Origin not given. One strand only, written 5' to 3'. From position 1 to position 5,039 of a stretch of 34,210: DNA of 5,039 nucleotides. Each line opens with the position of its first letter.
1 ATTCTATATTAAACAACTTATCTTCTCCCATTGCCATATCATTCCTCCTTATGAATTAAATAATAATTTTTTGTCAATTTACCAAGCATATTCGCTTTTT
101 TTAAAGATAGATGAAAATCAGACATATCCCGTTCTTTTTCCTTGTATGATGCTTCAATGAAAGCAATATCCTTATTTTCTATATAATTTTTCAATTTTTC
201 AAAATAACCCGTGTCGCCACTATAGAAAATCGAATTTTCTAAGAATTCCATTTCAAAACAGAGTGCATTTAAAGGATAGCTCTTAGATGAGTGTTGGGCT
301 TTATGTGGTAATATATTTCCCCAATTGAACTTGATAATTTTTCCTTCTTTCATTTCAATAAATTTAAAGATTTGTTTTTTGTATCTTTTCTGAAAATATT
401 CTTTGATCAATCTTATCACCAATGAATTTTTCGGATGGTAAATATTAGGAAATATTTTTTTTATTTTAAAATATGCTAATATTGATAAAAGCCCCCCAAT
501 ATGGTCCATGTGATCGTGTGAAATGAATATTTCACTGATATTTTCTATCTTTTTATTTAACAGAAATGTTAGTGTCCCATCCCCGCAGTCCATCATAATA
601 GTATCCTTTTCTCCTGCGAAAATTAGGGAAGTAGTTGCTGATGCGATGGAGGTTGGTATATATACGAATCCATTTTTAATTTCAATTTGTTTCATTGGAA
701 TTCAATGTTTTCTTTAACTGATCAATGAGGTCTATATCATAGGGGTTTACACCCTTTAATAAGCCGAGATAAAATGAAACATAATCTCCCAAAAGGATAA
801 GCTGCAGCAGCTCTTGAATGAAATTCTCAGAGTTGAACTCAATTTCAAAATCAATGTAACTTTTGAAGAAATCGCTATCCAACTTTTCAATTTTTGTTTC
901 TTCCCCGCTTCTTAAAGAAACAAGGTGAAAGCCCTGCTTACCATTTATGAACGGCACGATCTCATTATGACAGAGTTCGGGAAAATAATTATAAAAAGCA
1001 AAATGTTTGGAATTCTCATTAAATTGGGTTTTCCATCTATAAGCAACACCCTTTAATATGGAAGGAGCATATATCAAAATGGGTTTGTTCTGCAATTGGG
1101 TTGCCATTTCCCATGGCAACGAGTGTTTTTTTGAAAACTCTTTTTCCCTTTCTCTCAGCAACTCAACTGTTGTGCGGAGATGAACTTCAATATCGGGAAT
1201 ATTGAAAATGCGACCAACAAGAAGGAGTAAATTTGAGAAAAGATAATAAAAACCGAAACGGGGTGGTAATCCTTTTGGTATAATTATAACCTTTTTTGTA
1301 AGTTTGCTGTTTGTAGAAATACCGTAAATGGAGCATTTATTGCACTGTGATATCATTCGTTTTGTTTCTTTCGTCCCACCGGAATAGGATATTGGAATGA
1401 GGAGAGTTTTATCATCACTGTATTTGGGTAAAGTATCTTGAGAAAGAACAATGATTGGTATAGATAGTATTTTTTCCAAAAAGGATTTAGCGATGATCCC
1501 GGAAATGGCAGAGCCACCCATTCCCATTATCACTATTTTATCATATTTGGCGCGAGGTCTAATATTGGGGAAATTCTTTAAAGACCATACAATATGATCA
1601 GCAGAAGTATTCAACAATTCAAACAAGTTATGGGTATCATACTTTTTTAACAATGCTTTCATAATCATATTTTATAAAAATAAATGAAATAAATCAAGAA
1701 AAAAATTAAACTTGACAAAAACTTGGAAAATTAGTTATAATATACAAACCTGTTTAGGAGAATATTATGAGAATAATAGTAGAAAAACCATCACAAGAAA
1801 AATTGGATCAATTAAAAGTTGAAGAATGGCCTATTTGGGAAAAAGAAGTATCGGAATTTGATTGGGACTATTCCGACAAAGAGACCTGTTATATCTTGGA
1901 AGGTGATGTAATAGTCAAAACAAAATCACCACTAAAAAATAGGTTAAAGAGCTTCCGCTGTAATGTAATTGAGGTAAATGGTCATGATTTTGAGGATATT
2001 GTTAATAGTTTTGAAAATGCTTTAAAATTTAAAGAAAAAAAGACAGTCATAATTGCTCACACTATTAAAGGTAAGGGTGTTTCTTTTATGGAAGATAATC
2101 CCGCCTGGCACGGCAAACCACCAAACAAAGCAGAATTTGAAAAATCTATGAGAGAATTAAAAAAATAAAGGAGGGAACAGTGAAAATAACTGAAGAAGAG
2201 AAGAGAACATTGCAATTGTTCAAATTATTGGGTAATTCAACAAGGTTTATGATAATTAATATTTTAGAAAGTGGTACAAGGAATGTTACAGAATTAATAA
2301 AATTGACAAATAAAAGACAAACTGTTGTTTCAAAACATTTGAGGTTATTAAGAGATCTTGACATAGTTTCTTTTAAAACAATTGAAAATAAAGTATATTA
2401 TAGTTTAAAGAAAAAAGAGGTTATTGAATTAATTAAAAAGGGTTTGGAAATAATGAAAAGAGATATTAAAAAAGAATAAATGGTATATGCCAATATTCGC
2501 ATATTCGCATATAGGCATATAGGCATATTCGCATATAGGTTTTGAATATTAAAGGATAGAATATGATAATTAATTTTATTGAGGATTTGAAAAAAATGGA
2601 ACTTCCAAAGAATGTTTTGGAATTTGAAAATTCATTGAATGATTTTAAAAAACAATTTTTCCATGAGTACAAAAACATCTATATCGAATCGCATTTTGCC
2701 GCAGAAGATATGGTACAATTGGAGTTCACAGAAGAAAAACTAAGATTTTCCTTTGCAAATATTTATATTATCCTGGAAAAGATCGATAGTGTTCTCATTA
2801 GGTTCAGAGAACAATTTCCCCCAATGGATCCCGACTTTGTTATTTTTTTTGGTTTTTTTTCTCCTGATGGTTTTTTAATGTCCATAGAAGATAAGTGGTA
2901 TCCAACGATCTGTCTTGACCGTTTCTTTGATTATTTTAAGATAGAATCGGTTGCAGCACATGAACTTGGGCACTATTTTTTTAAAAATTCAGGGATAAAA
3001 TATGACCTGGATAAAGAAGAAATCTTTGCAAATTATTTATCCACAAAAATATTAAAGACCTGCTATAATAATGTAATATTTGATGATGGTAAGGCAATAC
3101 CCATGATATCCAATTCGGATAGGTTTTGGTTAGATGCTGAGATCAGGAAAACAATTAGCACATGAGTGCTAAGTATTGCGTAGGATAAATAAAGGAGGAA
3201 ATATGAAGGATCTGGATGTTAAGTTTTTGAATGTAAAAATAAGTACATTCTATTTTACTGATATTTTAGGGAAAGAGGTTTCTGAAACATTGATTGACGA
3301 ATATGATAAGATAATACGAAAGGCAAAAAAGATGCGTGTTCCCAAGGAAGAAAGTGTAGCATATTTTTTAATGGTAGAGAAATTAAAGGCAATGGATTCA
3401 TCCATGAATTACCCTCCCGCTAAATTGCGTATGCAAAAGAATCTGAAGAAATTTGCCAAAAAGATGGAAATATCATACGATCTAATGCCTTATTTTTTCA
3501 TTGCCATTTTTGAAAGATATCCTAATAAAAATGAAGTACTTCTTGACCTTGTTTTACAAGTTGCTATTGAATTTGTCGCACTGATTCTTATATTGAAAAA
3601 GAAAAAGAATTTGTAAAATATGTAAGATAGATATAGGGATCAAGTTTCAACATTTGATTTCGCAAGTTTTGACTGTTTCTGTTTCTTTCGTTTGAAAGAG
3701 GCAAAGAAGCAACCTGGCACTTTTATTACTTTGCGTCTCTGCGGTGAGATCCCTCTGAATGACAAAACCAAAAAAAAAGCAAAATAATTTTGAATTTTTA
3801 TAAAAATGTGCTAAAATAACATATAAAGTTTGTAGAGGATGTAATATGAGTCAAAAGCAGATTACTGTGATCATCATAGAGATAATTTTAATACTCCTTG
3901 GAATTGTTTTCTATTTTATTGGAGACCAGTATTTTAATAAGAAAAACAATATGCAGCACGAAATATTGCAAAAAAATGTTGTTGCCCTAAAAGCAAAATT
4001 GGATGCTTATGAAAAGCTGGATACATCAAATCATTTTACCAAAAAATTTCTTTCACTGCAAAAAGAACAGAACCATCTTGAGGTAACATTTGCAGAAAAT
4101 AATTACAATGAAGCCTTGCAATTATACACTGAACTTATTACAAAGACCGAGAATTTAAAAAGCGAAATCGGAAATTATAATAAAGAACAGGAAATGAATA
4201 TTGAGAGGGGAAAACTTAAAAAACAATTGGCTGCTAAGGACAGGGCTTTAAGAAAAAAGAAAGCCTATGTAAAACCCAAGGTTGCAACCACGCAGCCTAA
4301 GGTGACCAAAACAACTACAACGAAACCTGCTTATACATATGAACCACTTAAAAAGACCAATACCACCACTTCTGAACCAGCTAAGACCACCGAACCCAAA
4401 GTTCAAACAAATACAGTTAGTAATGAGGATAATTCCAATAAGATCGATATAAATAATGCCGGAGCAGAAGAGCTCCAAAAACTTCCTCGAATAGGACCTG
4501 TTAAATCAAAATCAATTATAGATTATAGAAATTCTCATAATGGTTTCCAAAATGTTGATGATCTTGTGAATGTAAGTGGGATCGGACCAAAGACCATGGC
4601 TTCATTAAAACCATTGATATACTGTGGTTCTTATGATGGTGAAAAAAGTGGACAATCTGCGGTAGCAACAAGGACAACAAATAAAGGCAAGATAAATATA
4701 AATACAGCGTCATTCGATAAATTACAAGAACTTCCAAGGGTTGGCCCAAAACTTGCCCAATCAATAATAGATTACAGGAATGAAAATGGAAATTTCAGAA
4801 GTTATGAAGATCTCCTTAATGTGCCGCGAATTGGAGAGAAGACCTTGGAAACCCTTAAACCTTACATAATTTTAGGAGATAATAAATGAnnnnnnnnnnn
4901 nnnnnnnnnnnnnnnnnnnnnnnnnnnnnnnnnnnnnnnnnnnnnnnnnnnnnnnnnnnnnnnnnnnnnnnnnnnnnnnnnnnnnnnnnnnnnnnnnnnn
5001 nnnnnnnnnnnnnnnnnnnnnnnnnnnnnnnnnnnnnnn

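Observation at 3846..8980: Five-gene, translationally coupled DNA-capture cassette with no ComEC channel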

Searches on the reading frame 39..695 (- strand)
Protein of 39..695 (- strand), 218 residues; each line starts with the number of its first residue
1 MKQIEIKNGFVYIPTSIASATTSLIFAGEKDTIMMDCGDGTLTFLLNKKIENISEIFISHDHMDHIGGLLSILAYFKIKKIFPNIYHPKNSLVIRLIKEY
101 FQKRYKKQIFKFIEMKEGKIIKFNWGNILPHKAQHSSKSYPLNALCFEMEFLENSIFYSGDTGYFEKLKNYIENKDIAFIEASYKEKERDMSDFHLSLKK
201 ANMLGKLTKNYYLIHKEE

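Call 14: search_protein_families(library=pfam, proteins=[window:39-695:-], max_evalue=0.001)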
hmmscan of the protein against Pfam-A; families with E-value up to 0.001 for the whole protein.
window:39-695:- (218 aa): 2 families
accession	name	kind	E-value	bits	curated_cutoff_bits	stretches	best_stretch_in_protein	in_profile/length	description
PF12706.13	Lactamase_B_2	-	6.8e-17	62.2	27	1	33-201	3-183/200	Beta-lactamase superfamily domain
PF00753.33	Lactamase_B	-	4.7e-09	36.9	22.7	1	21-163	6-151/196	Metallo-beta-lactamase superfamily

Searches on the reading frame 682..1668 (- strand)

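Call 14: search_protein_families(library=pfam, proteins=[window:682-1668:-], max_evalue=0.001)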
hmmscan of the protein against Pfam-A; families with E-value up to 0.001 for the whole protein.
window:682-1668:- (328 aa): 2 families
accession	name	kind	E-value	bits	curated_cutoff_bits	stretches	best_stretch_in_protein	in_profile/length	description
PF10432.14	bact-PGI_C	-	1.5e-35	122.8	24.5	1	186-322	6-151/151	Bacterial phospho-glucose isomerase C-terminal SIS domain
PF01380.27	SIS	-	0.00016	21.9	25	1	42-110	5-77/131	SIS domain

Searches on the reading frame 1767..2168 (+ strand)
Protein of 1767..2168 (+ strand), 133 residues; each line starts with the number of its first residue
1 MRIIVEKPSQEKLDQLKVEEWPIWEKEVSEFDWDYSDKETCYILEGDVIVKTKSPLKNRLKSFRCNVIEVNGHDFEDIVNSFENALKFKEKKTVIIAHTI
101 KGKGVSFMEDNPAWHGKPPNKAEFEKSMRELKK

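Call 14: search_protein_families(library=pfam, proteins=[window:1767-2168:+], max_evalue=0.001)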
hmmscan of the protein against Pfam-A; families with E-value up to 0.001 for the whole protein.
window:1767-2168:+ (133 aa): 2 families
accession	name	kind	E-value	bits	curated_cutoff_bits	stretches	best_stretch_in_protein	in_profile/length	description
PF05899.18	Cupin_3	-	3.4e-11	43.1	23.5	1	14-53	2-41/74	EutQ-like cupin domain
PF00456.26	Transketolase_N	-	6.8e-07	29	22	1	44-126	187-270/334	Transketolase, thiamine diphosphate binding domain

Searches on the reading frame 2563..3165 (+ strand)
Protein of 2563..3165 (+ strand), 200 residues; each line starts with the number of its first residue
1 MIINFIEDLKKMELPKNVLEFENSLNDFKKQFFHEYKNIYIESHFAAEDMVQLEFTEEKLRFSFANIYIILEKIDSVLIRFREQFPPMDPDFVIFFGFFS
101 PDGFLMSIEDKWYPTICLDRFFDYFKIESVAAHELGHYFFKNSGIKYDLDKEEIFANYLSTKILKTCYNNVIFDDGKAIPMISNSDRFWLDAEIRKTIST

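Call 3: search_protein_families(library=pfam, proteins=[window:2563-3165:+], max_evalue=0.1)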
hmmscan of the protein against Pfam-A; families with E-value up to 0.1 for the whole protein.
window:2563-3165:+ (200 aa): 3 families
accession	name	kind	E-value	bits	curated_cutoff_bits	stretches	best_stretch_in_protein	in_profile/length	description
PF18958.6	DUF5700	-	0.027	14.3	25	1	20-160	15-165/283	Putative zinc dependent peptidase (DUF5700)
PF06114.19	Peptidase_M78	-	0.067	13.4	22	0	128-160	43-82/123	IrrE N-terminal-like domain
PF09568.16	RE_MjaI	-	0.09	13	22.7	0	2-77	3-73/164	MjaI restriction endonuclease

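Call 5: search_protein_families(library=ncbifam, proteins=[window:2563-3165:+], max_evalue=0.01)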
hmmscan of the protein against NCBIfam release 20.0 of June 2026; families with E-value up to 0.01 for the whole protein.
window:2563-3165:+ (200 aa): 0 families

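Call 80: search_protein_families(library=pfam, proteins=[window:2563-3165:+], max_evalue=1)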
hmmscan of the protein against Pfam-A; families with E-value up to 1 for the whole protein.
window:2563-3165:+ (200 aa): 3 families
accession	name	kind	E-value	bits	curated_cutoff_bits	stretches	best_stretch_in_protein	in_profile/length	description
PF18958.6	DUF5700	-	0.027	14.3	25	1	20-160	15-165/283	Putative zinc dependent peptidase (DUF5700)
PF06114.19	Peptidase_M78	-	0.067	13.4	22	1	128-160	43-82/123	IrrE N-terminal-like domain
PF09568.16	RE_MjaI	-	0.09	13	22.7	1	2-77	3-73/164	MjaI restriction endonuclease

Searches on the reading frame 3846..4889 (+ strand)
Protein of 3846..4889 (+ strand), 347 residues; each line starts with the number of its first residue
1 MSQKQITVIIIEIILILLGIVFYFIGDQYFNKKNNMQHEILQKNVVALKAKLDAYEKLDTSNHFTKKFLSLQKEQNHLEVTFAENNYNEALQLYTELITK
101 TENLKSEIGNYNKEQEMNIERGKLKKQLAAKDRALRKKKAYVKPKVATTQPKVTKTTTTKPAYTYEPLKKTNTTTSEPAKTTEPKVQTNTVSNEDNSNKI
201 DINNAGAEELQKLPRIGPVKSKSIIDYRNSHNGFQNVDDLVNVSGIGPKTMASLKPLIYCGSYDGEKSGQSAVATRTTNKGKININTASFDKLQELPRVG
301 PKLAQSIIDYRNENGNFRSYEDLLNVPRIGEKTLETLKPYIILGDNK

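Call 3: search_protein_families(library=pfam, proteins=[window:3846-4889:+], max_evalue=0.1)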
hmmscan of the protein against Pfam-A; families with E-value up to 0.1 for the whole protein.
window:3846-4889:+ (347 aa): 12 families
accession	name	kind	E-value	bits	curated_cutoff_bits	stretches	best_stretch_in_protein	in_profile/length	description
PF12836.13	HHH_3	-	3.7e-46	155.5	27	2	279-341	2-64/65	Helix-hairpin-helix motif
PF00633.29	HHH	-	6.5e-17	60.9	24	1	284-310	4-30/30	Helix-hairpin-helix motif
PF14520.12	HHH_5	-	1.3e-11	45.2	27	1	287-309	31-53/57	Helix-hairpin-helix domain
PF12826.13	HHH_2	-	2.5e-09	37.6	27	1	284-316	28-60/64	Helix-hairpin-helix motif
PF06514.17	PsbU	-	3e-08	34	24.5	2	277-340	9-68/93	Photosystem II 12 kDa extrinsic protein (PsbU)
PF14579.12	HHH_6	-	9e-07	29.5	25.6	1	294-337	28-74/90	Helix-hairpin-helix motif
PF03934.19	T2SSK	-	5.5e-06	27.1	24.2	1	283-331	1-49/63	Type II secretion system (T2SS), protein K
PF14716.13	HHH_8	-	0.0001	23.1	30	0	290-310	47-67/73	Helix-hairpin-helix domain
PF21687.3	T2SSK_1st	-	0.00022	22.3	26.2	0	309-342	70-103/107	Type II secretion system (T2SS), protein K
PF11798.14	IMS_HHH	-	0.0021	18.6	24.4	0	245-256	18-29/32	IMS family HHH motif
PF11731.14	Cdd1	-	0.0035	18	25.5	0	288-308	3-23/86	Pathogenicity locus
PF21176.3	RecR_HhH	-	0.016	15.5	27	0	291-305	6-20/45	RecR, helix-hairpin-helix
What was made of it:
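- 3846..4889 (+): g1: inner-membrane-anchored periplasmic DNA-binding protein. It has an N-terminal TM helix (8-26), a ~100-aa helical stalk, a T/P/K-rich linker and two ComEA-type HhH modules (200-260, 283-343). HHH_3 E 3.7e-46, 2 stretches (call 3).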

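Call 5: search_protein_families(library=ncbifam, proteins=[window:3846-4889:+], max_evalue=0.01)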
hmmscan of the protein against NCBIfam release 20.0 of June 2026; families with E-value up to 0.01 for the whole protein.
window:3846-4889:+ (347 aa): 10 families
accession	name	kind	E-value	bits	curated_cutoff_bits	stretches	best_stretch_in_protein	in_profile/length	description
TIGR01259.1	comE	subfamily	1e-42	144.9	152.35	2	178-258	38-118/120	comEA protein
TIGR00426.1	TIGR00426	subfamily_domain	1.7e-35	120.9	53.1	2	281-343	6-69/69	competence protein ComEA helix-hairpin-helix repeat region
NF045978.1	ComEA_MAG0490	equivalog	3.2e-10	40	98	2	282-343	102-162/162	MAG0490 family ComEA-like DNA-binding protein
NF002708.1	PRK02515.1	equivalog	1.4e-09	38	85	2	179-250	38-105/137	photosystem II complex extrinsic protein PsbU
NF037980.1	T2SS_GspK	equivalog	9.7e-06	25.3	130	1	227-332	173-262/307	type II secretion system minor pseudopilin GspK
TIGR03916.1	rSAM_link_UDG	hypoth_equivalog_domain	4.5e-05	22.7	343.5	0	273-313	312-352/415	putative DNA modification/repair radical SAM protein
NF045508.1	PhasinPhaH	equivalog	0.00051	20.3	250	0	181-255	112-188/234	phasin PhaH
TIGR01710.1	typeII_sec_gspG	equivalog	0.0011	19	88.85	1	7-64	4-60/134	type II secretion system major pseudopilin GspG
TIGR00084.2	ruvA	equivalog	0.0054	16.4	85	0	265-308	84-127/202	Holliday junction branch migration protein RuvA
NF010931.0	PRK14351.1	equivalog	0.0086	14.6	1051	0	285-326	554-595/692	NAD-dependent DNA ligase LigA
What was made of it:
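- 3846..4889 (+): TIGR00426 scores 120.9 bits (cutoff 53.1); TIGR01259 scores 144.9 bits, below its 152.35 cutoff (call 5).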

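Call 62: search_protein_families(library=padloc, proteins=[window:3846-4889:+], max_evalue=0.001)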
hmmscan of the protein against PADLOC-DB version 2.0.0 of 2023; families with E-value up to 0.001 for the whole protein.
window:3846-4889:+ (347 aa): 0 families
